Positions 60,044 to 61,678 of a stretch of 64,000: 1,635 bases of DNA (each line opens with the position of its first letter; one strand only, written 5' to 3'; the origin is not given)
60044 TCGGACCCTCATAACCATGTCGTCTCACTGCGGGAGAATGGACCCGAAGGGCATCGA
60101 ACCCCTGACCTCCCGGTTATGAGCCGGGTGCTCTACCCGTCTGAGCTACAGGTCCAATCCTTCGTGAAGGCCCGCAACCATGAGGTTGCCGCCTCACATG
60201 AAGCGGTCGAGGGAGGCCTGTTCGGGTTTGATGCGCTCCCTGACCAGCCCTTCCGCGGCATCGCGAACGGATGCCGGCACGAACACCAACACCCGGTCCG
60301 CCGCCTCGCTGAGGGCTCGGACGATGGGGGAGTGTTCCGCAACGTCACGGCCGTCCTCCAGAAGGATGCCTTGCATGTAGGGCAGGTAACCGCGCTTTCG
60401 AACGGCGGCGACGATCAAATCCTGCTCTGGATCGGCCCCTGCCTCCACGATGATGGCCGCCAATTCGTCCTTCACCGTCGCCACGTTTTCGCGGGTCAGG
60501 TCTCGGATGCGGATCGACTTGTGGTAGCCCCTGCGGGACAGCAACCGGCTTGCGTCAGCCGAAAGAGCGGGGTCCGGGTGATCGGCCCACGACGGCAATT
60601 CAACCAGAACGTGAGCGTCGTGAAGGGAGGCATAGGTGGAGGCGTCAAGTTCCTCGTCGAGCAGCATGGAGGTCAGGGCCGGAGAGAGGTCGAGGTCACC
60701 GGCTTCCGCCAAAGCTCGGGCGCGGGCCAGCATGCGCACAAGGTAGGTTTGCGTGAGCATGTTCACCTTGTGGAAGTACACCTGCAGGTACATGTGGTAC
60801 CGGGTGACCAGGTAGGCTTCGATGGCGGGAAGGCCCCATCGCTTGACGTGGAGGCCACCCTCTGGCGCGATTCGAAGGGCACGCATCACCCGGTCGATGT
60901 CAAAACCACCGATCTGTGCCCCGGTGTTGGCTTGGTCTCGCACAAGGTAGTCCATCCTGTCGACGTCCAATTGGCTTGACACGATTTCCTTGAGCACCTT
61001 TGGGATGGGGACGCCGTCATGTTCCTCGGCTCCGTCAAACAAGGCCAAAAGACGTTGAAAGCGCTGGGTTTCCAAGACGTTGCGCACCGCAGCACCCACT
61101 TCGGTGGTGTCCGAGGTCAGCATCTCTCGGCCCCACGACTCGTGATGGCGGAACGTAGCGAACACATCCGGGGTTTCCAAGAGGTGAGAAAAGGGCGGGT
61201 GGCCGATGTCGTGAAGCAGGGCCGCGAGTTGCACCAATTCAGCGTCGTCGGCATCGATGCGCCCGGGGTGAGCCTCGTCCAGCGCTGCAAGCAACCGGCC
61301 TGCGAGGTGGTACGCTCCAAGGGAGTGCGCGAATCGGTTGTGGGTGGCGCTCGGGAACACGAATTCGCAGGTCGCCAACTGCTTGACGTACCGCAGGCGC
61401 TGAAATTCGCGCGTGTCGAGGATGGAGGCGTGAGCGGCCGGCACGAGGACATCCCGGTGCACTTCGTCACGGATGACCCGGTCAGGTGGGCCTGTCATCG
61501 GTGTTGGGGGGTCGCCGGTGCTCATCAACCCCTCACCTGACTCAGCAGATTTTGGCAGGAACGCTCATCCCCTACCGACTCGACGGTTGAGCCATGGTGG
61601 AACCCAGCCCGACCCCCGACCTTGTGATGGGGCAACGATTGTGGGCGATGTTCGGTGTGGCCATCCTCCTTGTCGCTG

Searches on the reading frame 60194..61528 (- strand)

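Call 7: search_protein_families(library=pfam, proteins=[window:60194-61528:-], max_evalue=0.001)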
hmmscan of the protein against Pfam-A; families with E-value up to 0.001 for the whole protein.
window:60194-61528:- (444 aa): 2 families
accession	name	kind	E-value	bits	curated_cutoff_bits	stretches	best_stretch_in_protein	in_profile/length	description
PF01966.28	HD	-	1.3e-13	51.7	22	1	65-196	1-114/116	HD domain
PF19276.4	HD_assoc_2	-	1.4e-09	38.1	23.1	1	209-425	1-203/222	HD associated region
